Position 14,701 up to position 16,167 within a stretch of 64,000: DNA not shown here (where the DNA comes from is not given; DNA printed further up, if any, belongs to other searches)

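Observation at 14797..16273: Cobalamin riboswitch controlling a stand-alone secreted beta-propeller, with no btuB or cobalamin-metabolism gene in the unit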

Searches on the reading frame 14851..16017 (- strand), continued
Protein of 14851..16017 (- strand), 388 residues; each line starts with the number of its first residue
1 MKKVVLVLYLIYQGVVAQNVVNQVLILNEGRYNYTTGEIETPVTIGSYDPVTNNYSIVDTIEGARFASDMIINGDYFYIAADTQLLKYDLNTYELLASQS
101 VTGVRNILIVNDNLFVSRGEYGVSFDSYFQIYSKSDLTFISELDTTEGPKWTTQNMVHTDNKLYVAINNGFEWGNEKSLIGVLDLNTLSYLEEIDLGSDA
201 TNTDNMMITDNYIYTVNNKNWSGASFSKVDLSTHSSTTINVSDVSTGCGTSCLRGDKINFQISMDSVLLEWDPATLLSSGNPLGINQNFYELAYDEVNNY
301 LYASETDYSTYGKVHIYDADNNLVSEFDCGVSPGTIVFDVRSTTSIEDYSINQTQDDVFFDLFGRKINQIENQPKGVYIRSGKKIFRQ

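Call 26: find_homologous_proteins(query=A2, max_evalue=0.00001)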
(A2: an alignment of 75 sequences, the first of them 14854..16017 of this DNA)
Query A2 (75 sequences) (388 aa, profile of the alignment): 1042 proteins with E <= 0.00001 among 8000 candidates; the best 120 are listed.
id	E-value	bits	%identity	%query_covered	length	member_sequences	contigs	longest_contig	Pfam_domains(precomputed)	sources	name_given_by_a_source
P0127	1.4e-158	546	45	90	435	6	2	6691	PF18962.8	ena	-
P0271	1.5e-158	546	44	91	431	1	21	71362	PF18962.8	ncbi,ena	-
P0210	2.1e-157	542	22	68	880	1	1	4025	PF18962.8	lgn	-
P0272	3.3e-157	542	42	90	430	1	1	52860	PF18962.8,PF11589.15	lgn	-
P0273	9.1e-156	537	42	90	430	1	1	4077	PF18962.8,PF11589.15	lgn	-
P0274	2.9e-154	532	44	90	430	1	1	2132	PF18962.8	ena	-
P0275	1.2e-153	530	42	99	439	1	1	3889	PF18962.8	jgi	jgi:hypothetical protein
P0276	3.7e-153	528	37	95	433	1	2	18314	PF18962.8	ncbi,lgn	-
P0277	1.1e-152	527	42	85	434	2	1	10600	PF18962.8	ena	-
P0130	1.6e-152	526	44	85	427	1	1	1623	PF18962.8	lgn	-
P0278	2.0e-152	526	43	90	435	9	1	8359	PF18962.8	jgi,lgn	-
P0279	5.8e-152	524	45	88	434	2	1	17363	PF18962.8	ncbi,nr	ncbi:MAG: T9SS type A sorting domain-containing protein [Saprospiraceae bacterium]|nr:T9SS type A so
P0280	1.6e-151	523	44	88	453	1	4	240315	PF18962.8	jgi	jgi:hypothetical protein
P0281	2.4e-151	522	44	93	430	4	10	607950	PF18962.8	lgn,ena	-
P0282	2.6e-151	522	44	89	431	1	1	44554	PF18962.8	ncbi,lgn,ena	-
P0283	4.5e-151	521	44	90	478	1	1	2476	PF18962.8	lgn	-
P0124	4.8e-151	521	44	93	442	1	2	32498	PF18962.8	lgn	-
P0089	1.6e-150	520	82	88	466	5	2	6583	PF18962.8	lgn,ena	-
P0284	1.9e-150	519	53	90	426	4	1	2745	PF18962.8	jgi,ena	-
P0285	2.3e-150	519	52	91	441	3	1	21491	PF18962.8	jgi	jgi:hypothetical protein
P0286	7.6e-150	517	44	92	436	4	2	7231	PF18962.8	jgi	-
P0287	7.6e-150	517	47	95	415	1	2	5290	PF18962.8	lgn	-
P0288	8.1e-150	517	45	86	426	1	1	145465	PF18962.8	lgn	-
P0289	1.6e-149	516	46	85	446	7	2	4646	PF18962.8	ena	-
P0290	4.0e-149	515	43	89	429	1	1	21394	PF18962.8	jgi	jgi:hypothetical protein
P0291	5.6e-149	515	45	89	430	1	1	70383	PF18962.8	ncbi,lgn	-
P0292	5.7e-149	515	49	86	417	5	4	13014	PF18962.8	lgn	-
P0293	5.9e-149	515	45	86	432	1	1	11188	PF18962.8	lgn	-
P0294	8.8e-149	514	44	90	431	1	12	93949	PF18962.8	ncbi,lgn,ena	-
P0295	2.2e-148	513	52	90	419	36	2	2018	PF18962.8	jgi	-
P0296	3.0e-148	512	50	92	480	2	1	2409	PF18962.8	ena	-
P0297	6.1e-148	511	45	90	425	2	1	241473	PF18962.8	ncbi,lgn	-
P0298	7.8e-148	511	52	90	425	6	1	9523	PF18962.8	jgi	jgi:hypothetical protein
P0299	8.6e-148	511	48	90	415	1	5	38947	PF18962.8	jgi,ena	jgi:hypothetical protein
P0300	1.2e-147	510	50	89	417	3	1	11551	PF18962.8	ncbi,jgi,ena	jgi:hypothetical protein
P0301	1.3e-147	510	45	90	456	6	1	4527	PF18962.8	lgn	-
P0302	1.5e-147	510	50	89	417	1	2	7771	PF18962.8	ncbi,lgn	-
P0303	1.9e-147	510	48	90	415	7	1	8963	PF18962.8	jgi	jgi:hypothetical protein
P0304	2.2e-147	509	48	90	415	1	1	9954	PF18962.8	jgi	jgi:hypothetical protein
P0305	2.5e-147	509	50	90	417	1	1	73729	PF18962.8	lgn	-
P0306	2.6e-147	509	48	90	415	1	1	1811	PF18962.8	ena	-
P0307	2.8e-147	509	50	90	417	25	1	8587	PF18962.8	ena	-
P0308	3.1e-147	509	50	90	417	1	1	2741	PF18962.8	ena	-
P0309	3.4e-147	509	50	90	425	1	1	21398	PF18962.8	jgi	jgi:hypothetical protein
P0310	3.4e-147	509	49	98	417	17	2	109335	PF18962.8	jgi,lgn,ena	jgi:hypothetical protein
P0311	3.5e-147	509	50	89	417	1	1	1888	PF18962.8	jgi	jgi:hypothetical protein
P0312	3.5e-147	509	48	90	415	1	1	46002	PF18962.8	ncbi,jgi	jgi:hypothetical protein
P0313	4.1e-147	508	50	90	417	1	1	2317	PF18962.8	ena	-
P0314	4.5e-147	508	48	90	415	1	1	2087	PF18962.8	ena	-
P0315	4.7e-147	508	51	90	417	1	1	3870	PF18962.8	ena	-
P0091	4.8e-147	508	79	89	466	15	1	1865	PF18962.8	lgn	-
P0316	5.1e-147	508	51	90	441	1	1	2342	PF18962.8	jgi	jgi:hypothetical protein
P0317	5.9e-147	508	48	90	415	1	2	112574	PF18962.8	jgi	jgi:hypothetical protein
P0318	6.2e-147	508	51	88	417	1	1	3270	PF18962.8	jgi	jgi:hypothetical protein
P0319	7.1e-147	508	51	88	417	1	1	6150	PF18962.8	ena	-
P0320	7.4e-147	508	50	90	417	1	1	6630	PF18962.8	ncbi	-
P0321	7.5e-147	508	55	89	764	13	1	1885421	PF00127.27,PF18962.8,PF00041.28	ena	-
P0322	7.5e-147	508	51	88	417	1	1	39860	PF18962.8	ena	-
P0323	7.5e-147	508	51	90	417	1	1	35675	PF18962.8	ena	-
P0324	7.5e-147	508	52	86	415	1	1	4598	PF18962.8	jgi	jgi:hypothetical protein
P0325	7.5e-147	508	48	90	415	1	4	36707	PF18962.8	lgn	-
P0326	7.7e-147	508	46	95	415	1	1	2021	PF18962.8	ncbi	-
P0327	7.8e-147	508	51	88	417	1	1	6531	PF18962.8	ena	-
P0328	8.6e-147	507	50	90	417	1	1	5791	PF18962.8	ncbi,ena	-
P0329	1.1e-146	507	51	90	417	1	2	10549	PF18962.8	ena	-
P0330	1.2e-146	507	50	90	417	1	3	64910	PF18962.8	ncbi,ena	-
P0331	1.2e-146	507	50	89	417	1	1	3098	PF18962.8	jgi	jgi:hypothetical protein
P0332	1.3e-146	507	50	88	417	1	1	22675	PF18962.8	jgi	jgi:hypothetical protein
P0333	1.3e-146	507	52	89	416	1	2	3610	PF18962.8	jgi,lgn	jgi:hypothetical protein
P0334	1.3e-146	507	53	86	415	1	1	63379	PF18962.8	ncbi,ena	-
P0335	1.3e-146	507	50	90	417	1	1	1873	PF18962.8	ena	-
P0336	1.4e-146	507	50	88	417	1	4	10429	PF18962.8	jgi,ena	jgi:hypothetical protein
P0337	1.5e-146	507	47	90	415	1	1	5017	PF18962.8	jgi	jgi:hypothetical protein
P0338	1.5e-146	507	50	88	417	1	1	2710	PF18962.8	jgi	-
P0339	1.6e-146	506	50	91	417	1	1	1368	PF18962.8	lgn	-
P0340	1.6e-146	506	52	89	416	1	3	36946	PF18962.8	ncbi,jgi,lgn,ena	ncbi:MAG: hypothetical protein RLZ10_550 [Bacteroidota bacterium]|jgi:hypothetical protein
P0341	1.6e-146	506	50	89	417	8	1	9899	PF18962.8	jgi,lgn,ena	-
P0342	1.7e-146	506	53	86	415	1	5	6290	PF18962.8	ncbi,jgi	jgi:hypothetical protein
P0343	1.7e-146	506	50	90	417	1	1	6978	PF18962.8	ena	-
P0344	1.7e-146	506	50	90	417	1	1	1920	PF18962.8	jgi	jgi:hypothetical protein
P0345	1.7e-146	506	51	88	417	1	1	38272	PF18962.8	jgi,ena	jgi:hypothetical protein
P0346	1.7e-146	506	51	88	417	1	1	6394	PF18962.8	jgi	jgi:hypothetical protein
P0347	1.8e-146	506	50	88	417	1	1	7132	PF18962.8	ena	-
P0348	1.9e-146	506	51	88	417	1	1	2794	PF18962.8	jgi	-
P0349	1.9e-146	506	51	88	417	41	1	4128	PF18962.8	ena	-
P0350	2.2e-146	506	51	88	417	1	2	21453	PF18962.8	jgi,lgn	jgi:hypothetical protein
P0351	2.3e-146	506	54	86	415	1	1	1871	PF18962.8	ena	-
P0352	2.3e-146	506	51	88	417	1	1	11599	PF18962.8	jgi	-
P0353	2.4e-146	506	51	88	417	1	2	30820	PF18962.8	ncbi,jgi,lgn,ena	jgi:hypothetical protein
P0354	2.5e-146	506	51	88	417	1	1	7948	PF18962.8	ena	-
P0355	2.6e-146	506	51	88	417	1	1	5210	PF18962.8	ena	-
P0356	2.6e-146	506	51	88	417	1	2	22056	PF18962.8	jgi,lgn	jgi:hypothetical protein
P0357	2.8e-146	506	37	89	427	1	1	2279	PF18962.8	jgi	jgi:hypothetical protein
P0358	2.9e-146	506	52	89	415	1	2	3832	PF18962.8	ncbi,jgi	jgi:hypothetical protein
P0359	3.0e-146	506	43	90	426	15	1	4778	PF18962.8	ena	-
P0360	3.4e-146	505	54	86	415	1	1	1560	PF18962.8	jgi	jgi:hypothetical protein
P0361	3.5e-146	505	52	86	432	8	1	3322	PF18962.8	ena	-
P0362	3.5e-146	505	50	89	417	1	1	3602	PF18962.8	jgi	jgi:hypothetical protein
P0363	3.6e-146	505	49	91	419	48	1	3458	PF18962.8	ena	-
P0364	3.6e-146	505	53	89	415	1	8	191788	PF18962.8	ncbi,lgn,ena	-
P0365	3.7e-146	505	50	90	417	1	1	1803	PF18962.8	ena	-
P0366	3.7e-146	505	50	88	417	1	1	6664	PF18962.8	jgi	jgi:hypothetical protein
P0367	3.7e-146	505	53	86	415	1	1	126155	PF18962.8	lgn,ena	-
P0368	3.8e-146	505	50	88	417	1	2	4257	PF18962.8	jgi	jgi:hypothetical protein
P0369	3.9e-146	505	50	90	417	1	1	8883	PF18962.8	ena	-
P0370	3.9e-146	505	51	91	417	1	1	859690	PF18962.8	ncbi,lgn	-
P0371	4.0e-146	505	50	88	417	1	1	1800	PF18962.8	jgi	-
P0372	4.0e-146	505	51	88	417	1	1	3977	PF18962.8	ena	-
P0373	4.4e-146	505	50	90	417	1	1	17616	PF18962.8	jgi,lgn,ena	jgi:hypothetical protein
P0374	4.5e-146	505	53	85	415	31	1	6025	PF18962.8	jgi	jgi:hypothetical protein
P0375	4.6e-146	505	53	86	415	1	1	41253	PF18962.8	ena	-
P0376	5.0e-146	505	51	88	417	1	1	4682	PF18962.8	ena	-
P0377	5.2e-146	505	51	88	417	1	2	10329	PF18962.8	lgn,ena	-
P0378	5.2e-146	505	51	88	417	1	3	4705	PF18962.8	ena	-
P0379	5.4e-146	505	48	90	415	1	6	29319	PF18962.8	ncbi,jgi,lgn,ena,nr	ncbi:MAG: T9SS type A sorting domain-containing protein [Cryomorphaceae bacterium]|jgi:hypothetical 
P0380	5.7e-146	505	52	86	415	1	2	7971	PF18962.8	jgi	jgi:hypothetical protein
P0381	6.0e-146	505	51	88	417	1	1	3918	PF18962.8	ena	-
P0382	6.1e-146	505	53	86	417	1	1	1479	PF18962.8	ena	-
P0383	6.2e-146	505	50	88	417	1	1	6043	PF18962.8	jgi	jgi:hypothetical protein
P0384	6.4e-146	505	51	88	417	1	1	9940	PF18962.8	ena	-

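Call 27: find_encoding_contigs(protein=P0281, flank=10000, max_places=2)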
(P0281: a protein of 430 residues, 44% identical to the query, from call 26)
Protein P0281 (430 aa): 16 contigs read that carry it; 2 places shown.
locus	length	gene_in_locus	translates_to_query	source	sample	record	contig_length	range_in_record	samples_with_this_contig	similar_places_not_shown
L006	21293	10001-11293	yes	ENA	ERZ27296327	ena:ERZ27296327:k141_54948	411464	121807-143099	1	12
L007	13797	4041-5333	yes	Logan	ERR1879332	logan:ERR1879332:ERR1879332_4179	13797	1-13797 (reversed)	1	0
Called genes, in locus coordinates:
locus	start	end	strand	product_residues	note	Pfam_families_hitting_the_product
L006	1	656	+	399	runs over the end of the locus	PF19964:EAD11, PF19995:iSTAND (weak)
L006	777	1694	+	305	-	PF13191:AAA_16 (faint), PF07724:AAA_2 (weak), PF07728:AAA_5, PF13401:AAA_22 (weak), PF00004:AAA (weak)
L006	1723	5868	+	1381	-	PF03781:FGE-sulfatase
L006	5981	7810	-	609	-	PF01541:GIY-YIG, PF02151:UVR (faint), PF27096:UvrC_M, PF22920:UvrC_RNaseH, PF08459:UvrC_RNaseH_dom, PF12826:HHH_2 (weak), PF14520:HHH_5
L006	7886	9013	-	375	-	PF00586:AIRS, PF02769:AIRS_C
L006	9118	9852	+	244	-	PF02517:Rce1-like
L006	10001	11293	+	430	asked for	PF18962:Por_Secre_tail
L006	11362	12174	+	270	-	PF20741:GKRP-like_C (faint), PF13580:SIS_2 (faint), PF22198:GKRP_SIS_2, PF22645:GKRP_SIS_N, PF01380:SIS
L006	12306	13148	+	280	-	PF01869:BcrAD_BadFG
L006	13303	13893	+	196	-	PF04079:SMC_ScpB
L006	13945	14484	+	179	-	PF10652:DUF2480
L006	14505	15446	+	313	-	PF05721:PhyH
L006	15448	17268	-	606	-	PF00664:ABC_membrane, PF00005:ABC_tran, PF06414:Zeta_toxin (faint), PF02463:SMC_N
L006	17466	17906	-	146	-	-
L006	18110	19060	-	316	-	-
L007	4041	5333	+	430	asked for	PF18962:Por_Secre_tail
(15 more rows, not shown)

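Call 28: find_encoding_contigs(protein=P0370, flank=10000, max_places=2)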
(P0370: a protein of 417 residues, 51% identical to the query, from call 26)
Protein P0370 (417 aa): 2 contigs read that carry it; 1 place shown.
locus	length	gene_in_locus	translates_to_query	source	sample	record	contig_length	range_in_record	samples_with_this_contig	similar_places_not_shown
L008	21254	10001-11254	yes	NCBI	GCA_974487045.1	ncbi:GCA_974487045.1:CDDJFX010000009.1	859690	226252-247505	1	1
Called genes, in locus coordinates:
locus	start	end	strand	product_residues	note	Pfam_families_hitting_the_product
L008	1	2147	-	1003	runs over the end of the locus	PF01433:Peptidase_M1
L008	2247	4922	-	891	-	PF11617:Cu-binding_MopE, PF18962:Por_Secre_tail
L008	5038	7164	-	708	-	PF01138:RNase_PH, PF03725:RNase_PH_C, PF03726:PNPase, PF01138:RNase_PH, PF00013:KH_1, PF00575:S1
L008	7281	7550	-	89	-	PF00312:Ribosomal_S15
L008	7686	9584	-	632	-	-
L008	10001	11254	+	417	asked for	PF18962:Por_Secre_tail (weak)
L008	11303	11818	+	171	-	PF00156:Pribosyltran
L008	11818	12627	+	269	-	PF20741:GKRP-like_C (faint), PF22198:GKRP_SIS_2, PF22645:GKRP_SIS_N, PF01380:SIS (faint)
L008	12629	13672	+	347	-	PF00491:Arginase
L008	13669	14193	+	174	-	-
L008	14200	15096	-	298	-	PF00877:NLPC_P60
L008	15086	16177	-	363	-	PF21734:10_blade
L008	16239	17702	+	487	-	PF00675:Peptidase_M16, PF05193:Peptidase_M16_C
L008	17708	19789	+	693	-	PF00675:Peptidase_M16, PF05193:Peptidase_M16_C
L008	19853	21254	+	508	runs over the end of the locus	PF18962:Por_Secre_tail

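Call 29: find_encoding_contigs(protein=P0279, flank=10000, max_places=2)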
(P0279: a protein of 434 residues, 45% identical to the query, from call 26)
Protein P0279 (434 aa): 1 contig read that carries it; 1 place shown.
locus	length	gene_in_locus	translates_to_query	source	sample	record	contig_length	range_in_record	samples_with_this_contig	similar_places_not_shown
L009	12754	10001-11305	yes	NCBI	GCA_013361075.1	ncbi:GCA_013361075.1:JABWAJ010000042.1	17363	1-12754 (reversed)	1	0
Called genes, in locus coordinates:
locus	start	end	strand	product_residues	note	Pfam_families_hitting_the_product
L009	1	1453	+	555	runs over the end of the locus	PF00072:Response_reg, PF01946:Thi4 (weak), PF00890:FAD_binding_2 (weak), PF01266:DAO (faint), PF07992:Pyr_redox_2, PF12831:FAD_oxidored (weak), PF13738:Pyr_redox_3, PF00070:Pyr_redox (weak), +3 more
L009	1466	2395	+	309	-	PF25539:Bestrophin_2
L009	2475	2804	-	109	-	PF11225:DUF3024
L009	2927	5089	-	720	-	PF13176:TPR_7 (faint), PF00515:TPR_1 (faint), PF07719:TPR_2 (faint), PF13181:TPR_8 (faint), PF13428:TPR_14 (faint), PF13432:TPR_16 (faint), PF14559:TPR_19 (faint), PF13424:TPR_12 (weak), +1 more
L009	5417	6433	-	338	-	PF19964:EAD11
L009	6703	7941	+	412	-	-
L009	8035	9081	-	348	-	PF00586:AIRS, PF02769:AIRS_C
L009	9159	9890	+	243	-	PF02517:Rce1-like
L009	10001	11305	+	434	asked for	PF18962:Por_Secre_tail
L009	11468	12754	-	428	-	PF00933:Glyco_hydro_3, PF01915:Glyco_hydro_3_C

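Call 31: find_encoding_contigs(protein=P0321, flank=10000, max_places=1)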
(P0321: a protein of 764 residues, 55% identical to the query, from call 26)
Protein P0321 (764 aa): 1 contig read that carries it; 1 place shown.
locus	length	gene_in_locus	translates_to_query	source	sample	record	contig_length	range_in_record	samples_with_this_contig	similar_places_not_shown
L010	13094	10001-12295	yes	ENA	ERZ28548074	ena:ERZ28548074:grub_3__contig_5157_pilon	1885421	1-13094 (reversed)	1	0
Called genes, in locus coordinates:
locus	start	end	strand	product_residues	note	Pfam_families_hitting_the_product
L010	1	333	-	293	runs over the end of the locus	-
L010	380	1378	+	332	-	PF05893:LuxC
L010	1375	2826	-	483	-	-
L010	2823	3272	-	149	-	PF01668:SmpB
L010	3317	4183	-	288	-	PF02535:Zip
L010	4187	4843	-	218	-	PF01325:Fe_dep_repress, PF13412:HTH_24 (weak), PF13545:HTH_Crp_2 (weak), PF02742:Fe_dep_repr_C, PF04023:FeoA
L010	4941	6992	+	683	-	PF13715:CarbopepD_reg_2, PF07715:Plug, PF00593:TonB_dep_Rec_b-barrel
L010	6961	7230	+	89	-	-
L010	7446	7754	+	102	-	PF12844:HTH_19 (weak), PF13560:HTH_31 (faint), PF01381:HTH_3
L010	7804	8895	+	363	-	PF01180:DHO_dh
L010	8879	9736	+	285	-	PF00682:HMGL-like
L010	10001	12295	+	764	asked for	PF00041:fn3 (faint), PF00127:Copper-bind, PF18962:Por_Secre_tail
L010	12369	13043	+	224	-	PF02146:SIR2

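Call 32: find_encoding_contigs(protein=P0276, flank=10000, max_places=2)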
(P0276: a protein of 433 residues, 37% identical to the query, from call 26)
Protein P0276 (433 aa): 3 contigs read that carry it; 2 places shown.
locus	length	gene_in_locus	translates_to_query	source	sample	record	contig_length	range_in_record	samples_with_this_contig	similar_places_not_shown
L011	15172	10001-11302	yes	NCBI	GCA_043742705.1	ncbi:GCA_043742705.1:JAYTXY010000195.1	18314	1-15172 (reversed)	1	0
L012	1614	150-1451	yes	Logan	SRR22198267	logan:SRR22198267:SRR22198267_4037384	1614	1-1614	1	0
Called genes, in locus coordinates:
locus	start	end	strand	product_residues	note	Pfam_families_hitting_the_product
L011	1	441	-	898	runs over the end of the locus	PF01820:Dala_Dala_lig_N, PF07478:Dala_Dala_lig_C, PF02222:ATP-grasp (faint), PF13535:ATP-grasp_4 (faint), PF07478:Dala_Dala_lig_C, PF01820:Dala_Dala_lig_N, PF07478:Dala_Dala_lig_C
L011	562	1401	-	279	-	PF23023:Anti-Pycsar_Apyc1, PF00753:Lactamase_B, PF12706:Lactamase_B_2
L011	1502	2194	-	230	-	PF09365:DUF2461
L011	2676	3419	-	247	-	PF06966:DUF1295, PF04140:ICMT (weak), PF04191:PEMT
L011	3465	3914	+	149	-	PF19569:START_2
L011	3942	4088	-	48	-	-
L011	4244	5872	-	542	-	PF10079:Rossmann-like_BshC, PF24850:CC_BshC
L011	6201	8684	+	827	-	PF00041:fn3 (faint), PF23759:GBD_T9SS_assoc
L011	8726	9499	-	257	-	-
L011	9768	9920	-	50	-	-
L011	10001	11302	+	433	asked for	PF18962:Por_Secre_tail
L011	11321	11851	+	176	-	PF20221:DUF6580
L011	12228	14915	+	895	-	PF00801:PKD (faint), PF18911:PKD_4 (faint), PF18962:Por_Secre_tail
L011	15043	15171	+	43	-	?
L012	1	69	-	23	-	?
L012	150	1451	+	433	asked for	PF18962:Por_Secre_tail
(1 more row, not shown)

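Call 35: search_solved_structures(query=L011:11321-11851:+, max_evalue=10, show_alignments=1)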
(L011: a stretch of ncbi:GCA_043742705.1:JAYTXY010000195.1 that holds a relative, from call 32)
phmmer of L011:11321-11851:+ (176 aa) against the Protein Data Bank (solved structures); distinct sequences matched with E-value up to 10: 0.

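Call 36: find_encoding_contigs(protein=P0271, flank=10000, max_places=2)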
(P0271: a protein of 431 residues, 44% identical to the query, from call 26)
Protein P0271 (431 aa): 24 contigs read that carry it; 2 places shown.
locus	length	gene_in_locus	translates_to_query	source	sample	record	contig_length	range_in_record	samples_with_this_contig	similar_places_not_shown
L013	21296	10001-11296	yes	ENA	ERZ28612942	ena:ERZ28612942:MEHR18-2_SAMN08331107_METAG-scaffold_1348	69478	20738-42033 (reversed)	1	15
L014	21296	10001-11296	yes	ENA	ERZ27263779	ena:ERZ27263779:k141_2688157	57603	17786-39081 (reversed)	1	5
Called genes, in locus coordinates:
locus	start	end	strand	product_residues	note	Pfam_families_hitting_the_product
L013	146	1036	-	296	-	PF01048:PNP_UDP_1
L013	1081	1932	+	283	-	PF00582:Usp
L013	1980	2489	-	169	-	-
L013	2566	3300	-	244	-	PF00535:Glycos_transf_2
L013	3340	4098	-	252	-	PF00929:RNase_T, PF20600:ExoX-like_C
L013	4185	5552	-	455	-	PF01225:Mur_ligase, PF08245:Mur_ligase_M, PF02875:Mur_ligase_C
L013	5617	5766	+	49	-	-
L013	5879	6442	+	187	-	PF01914:MarC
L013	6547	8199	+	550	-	PF18962:Por_Secre_tail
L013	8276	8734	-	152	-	PF00075:RNase_H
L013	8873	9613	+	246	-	PF02592:Vut_1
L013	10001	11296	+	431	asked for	PF18962:Por_Secre_tail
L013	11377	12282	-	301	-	PF02353:CMAS, PF07021:MetW (weak), PF08241:Methyltransf_11 (weak), PF13649:Methyltransf_25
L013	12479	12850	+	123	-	-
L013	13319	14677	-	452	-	PF07969:Amidohydro_3 (faint), PF12890:DHOase (weak), PF01979:Amidohydro_1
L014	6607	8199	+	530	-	PF18962:Por_Secre_tail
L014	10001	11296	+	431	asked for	PF18962:Por_Secre_tail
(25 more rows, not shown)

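Call 37: find_encoding_contigs(protein=P0297, flank=10000, max_places=1)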
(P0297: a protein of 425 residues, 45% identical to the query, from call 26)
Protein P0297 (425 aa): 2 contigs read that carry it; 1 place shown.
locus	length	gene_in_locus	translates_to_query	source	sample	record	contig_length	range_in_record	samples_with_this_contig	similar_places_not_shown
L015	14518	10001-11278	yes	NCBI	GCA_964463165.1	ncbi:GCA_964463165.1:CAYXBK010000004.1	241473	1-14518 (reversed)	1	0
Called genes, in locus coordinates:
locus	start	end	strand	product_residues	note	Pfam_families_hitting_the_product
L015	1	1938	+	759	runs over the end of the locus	PF13620:CarboxypepD_reg, PF13715:CarbopepD_reg_2, PF07715:Plug, PF00593:TonB_dep_Rec_b-barrel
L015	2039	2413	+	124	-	-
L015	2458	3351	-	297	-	PF05990:DUF900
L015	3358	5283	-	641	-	PF01807:Zn_ribbon_DnaG, PF08275:DNAG_N, PF01751:Toprim, PF13155:Toprim_2, PF13362:Toprim_3 (weak), PF13662:Toprim_4, PF10410:DnaB_bind (faint), PF28534:DUF8430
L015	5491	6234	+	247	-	PF14771:DUF4476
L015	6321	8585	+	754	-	PF13229:Beta_helix (weak), PF13573:SprB (faint), PF18962:Por_Secre_tail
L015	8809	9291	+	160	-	-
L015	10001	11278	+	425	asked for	PF18962:Por_Secre_tail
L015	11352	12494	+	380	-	PF01497:Peripla_BP_2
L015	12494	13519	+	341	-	PF01032:FecCD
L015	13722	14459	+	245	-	PF02463:SMC_N, PF00005:ABC_tran, PF13304:AAA_21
